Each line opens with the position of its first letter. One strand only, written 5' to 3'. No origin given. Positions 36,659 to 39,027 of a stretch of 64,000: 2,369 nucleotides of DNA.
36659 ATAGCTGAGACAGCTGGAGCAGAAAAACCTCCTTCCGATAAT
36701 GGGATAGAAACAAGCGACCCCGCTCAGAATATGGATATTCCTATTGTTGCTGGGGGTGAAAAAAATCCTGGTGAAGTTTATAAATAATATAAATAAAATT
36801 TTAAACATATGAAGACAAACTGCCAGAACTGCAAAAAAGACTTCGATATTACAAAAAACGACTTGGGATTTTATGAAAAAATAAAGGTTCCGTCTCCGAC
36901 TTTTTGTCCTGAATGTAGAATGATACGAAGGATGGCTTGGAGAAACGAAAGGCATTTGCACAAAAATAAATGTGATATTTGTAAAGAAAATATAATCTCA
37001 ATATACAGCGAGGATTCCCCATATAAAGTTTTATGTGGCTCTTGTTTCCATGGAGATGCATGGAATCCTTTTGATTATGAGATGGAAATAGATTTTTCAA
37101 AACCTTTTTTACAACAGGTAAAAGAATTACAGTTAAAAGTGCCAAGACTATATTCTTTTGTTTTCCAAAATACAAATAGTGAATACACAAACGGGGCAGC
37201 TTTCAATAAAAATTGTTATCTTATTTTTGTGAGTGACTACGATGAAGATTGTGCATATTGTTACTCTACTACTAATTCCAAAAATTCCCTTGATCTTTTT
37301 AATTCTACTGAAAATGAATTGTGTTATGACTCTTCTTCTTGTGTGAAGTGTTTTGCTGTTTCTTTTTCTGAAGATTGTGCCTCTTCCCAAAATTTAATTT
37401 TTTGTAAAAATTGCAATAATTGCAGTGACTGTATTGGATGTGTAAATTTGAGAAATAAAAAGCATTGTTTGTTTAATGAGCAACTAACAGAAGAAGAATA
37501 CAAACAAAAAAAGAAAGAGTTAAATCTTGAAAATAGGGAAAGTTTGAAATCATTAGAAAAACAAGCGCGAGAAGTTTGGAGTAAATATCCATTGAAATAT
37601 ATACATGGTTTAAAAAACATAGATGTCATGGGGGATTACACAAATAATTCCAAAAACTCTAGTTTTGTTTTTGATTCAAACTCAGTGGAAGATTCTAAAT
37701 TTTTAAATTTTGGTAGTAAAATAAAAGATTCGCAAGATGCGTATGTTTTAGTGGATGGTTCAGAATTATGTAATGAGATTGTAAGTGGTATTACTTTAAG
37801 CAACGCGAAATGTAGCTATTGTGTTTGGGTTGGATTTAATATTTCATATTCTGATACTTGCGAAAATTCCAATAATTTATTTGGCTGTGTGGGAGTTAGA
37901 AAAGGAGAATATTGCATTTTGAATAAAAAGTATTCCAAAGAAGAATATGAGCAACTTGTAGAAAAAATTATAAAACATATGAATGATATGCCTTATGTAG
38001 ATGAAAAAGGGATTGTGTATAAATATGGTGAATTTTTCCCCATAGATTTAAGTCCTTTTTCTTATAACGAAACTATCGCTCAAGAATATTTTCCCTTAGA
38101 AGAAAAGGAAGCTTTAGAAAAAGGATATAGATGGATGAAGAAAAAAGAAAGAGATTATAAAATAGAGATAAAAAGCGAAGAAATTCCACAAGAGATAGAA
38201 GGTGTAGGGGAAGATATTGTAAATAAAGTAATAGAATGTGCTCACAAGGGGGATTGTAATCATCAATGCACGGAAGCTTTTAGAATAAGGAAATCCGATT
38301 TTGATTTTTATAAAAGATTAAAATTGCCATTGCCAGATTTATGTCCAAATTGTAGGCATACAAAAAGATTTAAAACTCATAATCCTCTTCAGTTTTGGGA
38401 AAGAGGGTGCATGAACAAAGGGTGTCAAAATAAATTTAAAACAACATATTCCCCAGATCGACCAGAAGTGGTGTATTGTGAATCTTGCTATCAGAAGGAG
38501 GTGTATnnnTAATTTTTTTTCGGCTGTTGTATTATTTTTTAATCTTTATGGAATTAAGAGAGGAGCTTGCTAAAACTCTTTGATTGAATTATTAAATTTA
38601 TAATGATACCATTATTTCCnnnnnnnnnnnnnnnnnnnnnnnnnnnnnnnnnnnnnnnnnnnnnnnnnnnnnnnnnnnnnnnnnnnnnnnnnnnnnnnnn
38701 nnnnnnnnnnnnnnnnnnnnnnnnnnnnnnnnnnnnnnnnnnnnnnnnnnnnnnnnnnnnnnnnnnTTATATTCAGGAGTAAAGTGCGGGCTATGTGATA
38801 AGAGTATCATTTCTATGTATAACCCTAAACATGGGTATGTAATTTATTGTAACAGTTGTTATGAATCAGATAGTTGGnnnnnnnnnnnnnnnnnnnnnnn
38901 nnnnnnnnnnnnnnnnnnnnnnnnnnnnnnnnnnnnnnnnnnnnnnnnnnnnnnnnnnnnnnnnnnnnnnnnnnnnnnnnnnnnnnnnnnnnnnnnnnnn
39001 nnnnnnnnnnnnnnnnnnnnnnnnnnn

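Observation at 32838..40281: Cluster of three large paralogous cysteine-rich proteins (plus a fourth at 17.7 kb) with zinc-ribbon ends and a Cys-repeat core, belonging to no family I can name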

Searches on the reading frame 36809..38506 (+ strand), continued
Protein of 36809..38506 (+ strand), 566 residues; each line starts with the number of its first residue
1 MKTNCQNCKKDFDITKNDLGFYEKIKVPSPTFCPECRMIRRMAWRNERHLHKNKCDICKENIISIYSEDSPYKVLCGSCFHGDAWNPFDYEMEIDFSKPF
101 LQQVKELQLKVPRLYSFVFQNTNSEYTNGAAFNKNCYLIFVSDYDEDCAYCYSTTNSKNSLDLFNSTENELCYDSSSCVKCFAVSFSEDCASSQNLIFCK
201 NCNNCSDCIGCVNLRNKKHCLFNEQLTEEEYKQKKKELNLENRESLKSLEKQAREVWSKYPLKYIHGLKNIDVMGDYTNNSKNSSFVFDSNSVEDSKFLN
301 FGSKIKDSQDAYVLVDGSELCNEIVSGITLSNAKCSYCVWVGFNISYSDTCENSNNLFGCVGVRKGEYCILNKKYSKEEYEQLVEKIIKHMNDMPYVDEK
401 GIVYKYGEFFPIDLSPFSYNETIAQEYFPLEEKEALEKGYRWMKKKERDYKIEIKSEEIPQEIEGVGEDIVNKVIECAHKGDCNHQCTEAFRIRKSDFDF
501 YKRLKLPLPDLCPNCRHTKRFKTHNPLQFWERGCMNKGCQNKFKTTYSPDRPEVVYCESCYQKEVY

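Call 37: find_related_loci(query=A2, collection=viral_contigs, flank=8000)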
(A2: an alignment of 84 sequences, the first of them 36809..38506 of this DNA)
Query A2 (566 aa) in viral_contigs; peptide patterns used: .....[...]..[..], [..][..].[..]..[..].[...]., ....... (x = any residue, [..] = any of these).
245 stretches matched a pattern; 5 encode a relative of the query (tblastn E <= 1e-3); 5 distinct loci.
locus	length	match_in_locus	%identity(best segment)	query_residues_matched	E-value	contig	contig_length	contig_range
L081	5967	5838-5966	59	193-384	2e-10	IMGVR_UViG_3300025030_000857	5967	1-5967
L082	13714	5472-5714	34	151-242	5e-8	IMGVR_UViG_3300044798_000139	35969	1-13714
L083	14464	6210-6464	34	146-238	3e-7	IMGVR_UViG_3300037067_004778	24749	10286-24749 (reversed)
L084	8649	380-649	34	158-238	3e-6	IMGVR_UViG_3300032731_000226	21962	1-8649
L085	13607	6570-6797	29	146-221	4e-6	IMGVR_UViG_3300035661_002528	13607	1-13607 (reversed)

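Call 41: search_protein_families(library=pfam, proteins=[L083:6120-6473:+, L082:4962-5714:+, L085:6845-7162:+], max_evalue=1)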
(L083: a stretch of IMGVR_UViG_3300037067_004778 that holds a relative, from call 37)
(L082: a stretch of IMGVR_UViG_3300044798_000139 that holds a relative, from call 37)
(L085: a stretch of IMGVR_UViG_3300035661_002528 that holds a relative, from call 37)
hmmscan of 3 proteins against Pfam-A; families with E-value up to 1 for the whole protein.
L083:6120-6473:+ (118 aa): 0 families

L082:4962-5714:+ (251 aa): 0 families

L085:6845-7162:+ (106 aa): 1 family
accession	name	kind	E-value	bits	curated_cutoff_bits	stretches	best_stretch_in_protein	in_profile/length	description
PF02420.20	AFP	-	0.095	13.5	36.5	1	76-86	1-11/12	Insect antifreeze protein repeat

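Call 42: search_protein_families(library=phrogs, proteins=[L083:6120-6473:+, L082:4962-5714:+, L085:6845-7162:+, window:36809-38506:+], max_evalue=0.1)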
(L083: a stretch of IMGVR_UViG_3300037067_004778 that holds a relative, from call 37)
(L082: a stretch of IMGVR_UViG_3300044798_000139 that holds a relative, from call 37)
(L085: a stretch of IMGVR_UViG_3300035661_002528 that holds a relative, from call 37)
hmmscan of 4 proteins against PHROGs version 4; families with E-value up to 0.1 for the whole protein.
L083:6120-6473:+ (118 aa): 2 families
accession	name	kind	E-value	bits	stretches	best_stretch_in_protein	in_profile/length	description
phrog_15341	-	unknown function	4.1e-10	40.5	1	14-88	23-98/276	-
phrog_31552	-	unknown function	0.0087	17.3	1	57-92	68-103/108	-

L082:4962-5714:+ (251 aa): 1 family
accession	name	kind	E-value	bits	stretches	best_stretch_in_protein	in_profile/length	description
phrog_15341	-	unknown function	2e-29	103.8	2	123-236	36-147/276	-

L085:6845-7162:+ (106 aa): 1 family
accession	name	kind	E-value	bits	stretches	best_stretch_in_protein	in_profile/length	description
phrog_15341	-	unknown function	2.8e-08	34.5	1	34-86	68-127/276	-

window:36809-38506:+ (566 aa): 1 family
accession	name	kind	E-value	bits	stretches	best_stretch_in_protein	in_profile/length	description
phrog_15341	-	unknown function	0.0011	19.4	1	145-234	51-141/276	-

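Call 45: search_protein_families(library=padloc, proteins=[L067:9047-11809:+, L005:30-1517:+, window:36809-38506:+], max_evalue=0.01)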
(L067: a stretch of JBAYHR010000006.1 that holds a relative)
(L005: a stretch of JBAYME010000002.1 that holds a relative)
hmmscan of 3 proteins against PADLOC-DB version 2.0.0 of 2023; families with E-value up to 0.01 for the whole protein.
L067:9047-11809:+ (921 aa): 5 families
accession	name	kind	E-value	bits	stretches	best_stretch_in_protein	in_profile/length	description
PDLC04140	mad8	-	5.1e-12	43.9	1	518-864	28-287/314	mads_8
PDLC04103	HerA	-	7.6e-06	22.5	1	517-555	172-210/579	-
PDLC01055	HerA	-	0.0035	14.2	1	508-546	148-186/532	Type III coevolved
PDLC04105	HerA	-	0.0057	13.3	0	518-555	167-205/576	-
PDLC02185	HerA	-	0.007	13.1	0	469-542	117-188/585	-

L005:30-1517:+ (496 aa): 0 families

window:36809-38506:+ (566 aa): 0 families

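Call 46: search_protein_families(library=ncbifam, proteins=[L067:9047-11809:+, L005:30-1517:+, L083:6120-6473:+], max_evalue=0.01)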
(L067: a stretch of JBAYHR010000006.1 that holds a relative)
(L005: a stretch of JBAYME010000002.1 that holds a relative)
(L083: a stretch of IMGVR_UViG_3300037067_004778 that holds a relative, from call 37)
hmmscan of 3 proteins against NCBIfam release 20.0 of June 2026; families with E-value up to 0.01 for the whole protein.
L067:9047-11809:+ (921 aa): 7 families
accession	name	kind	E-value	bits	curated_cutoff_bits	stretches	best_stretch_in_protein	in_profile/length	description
TIGR03743.1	SXT_TraD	subfamily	2.7e-14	52.5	366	1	489-590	150-251/636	conjugative transfer system coupling protein TraD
TIGR03754.1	conj_TOL_TraD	equivalog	4.2e-11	42.1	647.55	1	489-556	155-219/643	type IV conjugative transfer system coupling protein TraD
NF041447.1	TrbC_conju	equivalog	8.3e-08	31.1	800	1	491-554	102-166/685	F-type conjugative transfer protein TrbC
NF045973.1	conju_CD1115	equivalog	9.9e-08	31.3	250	1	769-834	289-359/442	VirD4-like conjugal transfer protein, CD1115 family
NF053655.1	CedD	equivalog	4.3e-05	22.4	600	1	500-559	204-263/527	DNA-translocating ATPase CedD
TIGR03880.1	KaiC_arch_3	hypoth_equivalog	0.00014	21.5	249.45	1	520-552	19-51/224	KaiC domain-containing protein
TIGR02237.1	recomb_radB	equivalog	0.0033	17.3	172.4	0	522-576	17-74/210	DNA repair and recombination protein RadB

L005:30-1517:+ (496 aa): 3 families
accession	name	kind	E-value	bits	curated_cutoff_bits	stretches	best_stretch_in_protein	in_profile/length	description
TIGR04272.1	cxxc_cxxc_Mbark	domain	1.4e-13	50.3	36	1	186-219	2-35/37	CxxC-x17-CxxC domain-containing protein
TIGR03743.1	SXT_TraD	subfamily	7.2e-05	21.4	366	1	20-90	484-555/636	conjugative transfer system coupling protein TraD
NF045973.1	conju_CD1115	equivalog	0.008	15.1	250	0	24-92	293-362/442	VirD4-like conjugal transfer protein, CD1115 family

L083:6120-6473:+ (118 aa): 0 families

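Call 54: find_homologous_proteins(query=L083:6120-6473:+, max_evalue=0.001)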
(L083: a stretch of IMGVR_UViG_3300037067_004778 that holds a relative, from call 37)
Query L083:6120-6473:+ (118 aa): 415 proteins with E <= 0.001 among 1378 candidates; the best 120 are listed.
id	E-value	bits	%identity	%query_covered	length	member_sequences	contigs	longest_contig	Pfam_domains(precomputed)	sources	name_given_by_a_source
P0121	4.7e-36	141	64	100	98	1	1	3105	-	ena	-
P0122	5.8e-34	134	48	88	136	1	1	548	-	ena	-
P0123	3.6e-33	132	60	100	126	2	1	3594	-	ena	-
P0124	2.6e-30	122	52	88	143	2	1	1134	-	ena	-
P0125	4.5e-30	122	49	99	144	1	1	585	-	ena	-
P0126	5.1e-30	121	58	88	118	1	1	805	-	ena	-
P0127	2.5e-29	119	59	97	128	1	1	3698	-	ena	-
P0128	1.2e-28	117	59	97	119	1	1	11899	-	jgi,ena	-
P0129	1.3e-28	117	58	100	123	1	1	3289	-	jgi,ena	-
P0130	1.6e-28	117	51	99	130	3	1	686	-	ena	-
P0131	2.4e-28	116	47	98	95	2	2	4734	-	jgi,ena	-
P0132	9.1e-28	114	54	100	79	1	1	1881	-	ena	-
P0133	1.2e-27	114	35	98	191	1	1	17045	-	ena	-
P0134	1.2e-27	114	47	94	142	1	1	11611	-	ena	-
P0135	2.1e-27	113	56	87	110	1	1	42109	-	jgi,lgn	jgi:hypothetical protein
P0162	3.2e-21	93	47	97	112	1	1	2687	PF27784.1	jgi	-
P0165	3.6e-20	90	43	98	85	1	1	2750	PF27784.1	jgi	jgi:hypothetical protein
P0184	1.1e-17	82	44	88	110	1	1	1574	PF27784.1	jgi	-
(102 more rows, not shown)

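Call 55: search_protein_families(library=pfam, proteins=[P0162, P0165, P0184, P0121, P0133], max_evalue=1)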
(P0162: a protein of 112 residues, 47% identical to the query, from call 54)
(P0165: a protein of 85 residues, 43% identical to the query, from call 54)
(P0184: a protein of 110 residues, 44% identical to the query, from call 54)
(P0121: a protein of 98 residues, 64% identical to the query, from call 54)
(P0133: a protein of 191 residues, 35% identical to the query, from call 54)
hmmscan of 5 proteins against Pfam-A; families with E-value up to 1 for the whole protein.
P0162 (112 aa): 1 family
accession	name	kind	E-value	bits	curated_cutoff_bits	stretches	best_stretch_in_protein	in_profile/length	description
PF06516.17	NUP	-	0.12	12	27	1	6-44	6-44/313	Purine nucleoside permease (NUP)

P0165 (85 aa): 0 families

P0184 (110 aa): 0 families

P0121 (98 aa): 0 families

P0133 (191 aa): 0 families

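Call 61: fold_search(model_id=the predicted structure, library=viral)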
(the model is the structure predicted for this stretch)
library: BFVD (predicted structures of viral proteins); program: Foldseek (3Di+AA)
matches with E <= 10: 55; with E <= 0.001: 0
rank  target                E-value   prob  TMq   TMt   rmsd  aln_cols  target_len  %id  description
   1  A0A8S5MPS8            1.6e-02  1.00  0.08  0.25   5.0        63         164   25  Putative zinc-ribbon domain protein [Siphoviridae sp. ctsIQ24]
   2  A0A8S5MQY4            2.8e-01  0.66  0.06  0.28   9.5        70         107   20  Putative cytoplasmic protein [Caudovirales sp. ctqI92]
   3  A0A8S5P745            6.1e-01  0.99  0.07  0.49   0.5        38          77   42  Putative zinc-ribbon domain protein [Siphoviridae sp. ctsUY14]
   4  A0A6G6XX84            7.9e-01  0.30  0.07  0.17   9.7        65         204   22  (no name in the UniProt tables at hand)
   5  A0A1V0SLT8            1.1e+00  0.23  0.07  0.16   6.8        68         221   19  Uncharacterized protein [Klosneuvirus KNV1]
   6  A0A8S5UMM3            1.1e+00  0.11  0.06  0.15   9.5        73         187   19  Endodeoxyribonuclease I [Myoviridae sp. ctCo31]
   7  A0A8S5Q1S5            1.3e+00  0.06  0.05  0.09  10.2        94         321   15  Transcriptional repressor CTCF/DNA Complex factor zinc finger protein-DNA [Siphoviridae sp. ctLqe90]
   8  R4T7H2                1.4e+00  0.03  0.05  0.12  16.7       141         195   11  (no name in the UniProt tables at hand)
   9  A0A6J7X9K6            1.7e+00  0.04  0.03  0.06  16.2        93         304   18  Zinc finger C2H2-type [uncultured Caudovirales phage]
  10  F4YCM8                1.7e+00  0.33  0.05  0.16   3.5        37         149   30  (no name in the UniProt tables at hand)
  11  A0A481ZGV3            2.1e+00  0.20  0.08  0.17   3.6        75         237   19  HNH endonuclease [Pithovirus LCPAC406]
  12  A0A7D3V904            2.7e+00  0.16  0.07  0.10   5.8        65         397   22  Uncharacterized protein [Fadolivirus FV1/VV64]
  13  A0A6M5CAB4            2.8e+00  0.10  0.07  0.13   6.9        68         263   18  (no name in the UniProt tables at hand)
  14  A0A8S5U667            2.9e+00  0.03  0.08  0.19  16.2       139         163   19  Rad50 zinc hook motif [Siphoviridae sp. ctwHj1]
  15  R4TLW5                3.1e+00  0.09  0.07  0.19   5.1        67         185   21  (no name in the UniProt tables at hand)
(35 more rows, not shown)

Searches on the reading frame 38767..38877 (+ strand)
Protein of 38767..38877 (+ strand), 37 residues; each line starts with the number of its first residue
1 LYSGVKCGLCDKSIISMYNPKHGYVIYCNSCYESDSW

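Call 106: search_protein_families(library=pfam, proteins=[window:38767-38877:+], max_evalue=10)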
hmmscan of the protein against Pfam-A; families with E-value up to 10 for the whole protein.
seq(37 aa): 5 families
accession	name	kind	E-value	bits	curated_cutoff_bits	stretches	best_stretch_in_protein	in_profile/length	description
PF23477.1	zf_Tbcl_2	-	0.002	18.2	27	1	5-34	6-35/37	Probable treble clef zinc finger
PF18445.7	Zn_ribbon_PRDM4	-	0.049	13.9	25.8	1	5-27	11-32/38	PR zinc knuckle motif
PF23107.1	Zf-C2H2_ZNF451_C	-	0.22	12.6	30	1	5-15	39-49/59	Two consecutive Zinc fingers C2H2 type, ZNF451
PF20120.5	DUF6510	-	0.3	11.5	26.4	1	6-33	28-59/86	Family of unknown function (DUF6510)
PF09963.14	DUF2197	-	3.5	8.4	22.2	0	5-12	3-10/56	Uncharacterized protein conserved in bacteria (DUF2197)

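Call 107: search_protein_families(library=ncbifam, proteins=[window:38767-38877:+], max_evalue=10)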
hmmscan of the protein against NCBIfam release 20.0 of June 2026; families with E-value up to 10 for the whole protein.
seq(37 aa): 1 family
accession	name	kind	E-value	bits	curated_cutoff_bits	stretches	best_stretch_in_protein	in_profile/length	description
TIGR04272.1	cxxc_cxxc_Mbark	domain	0.0057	16.4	36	1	5-34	6-35/37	CxxC-x17-CxxC domain-containing protein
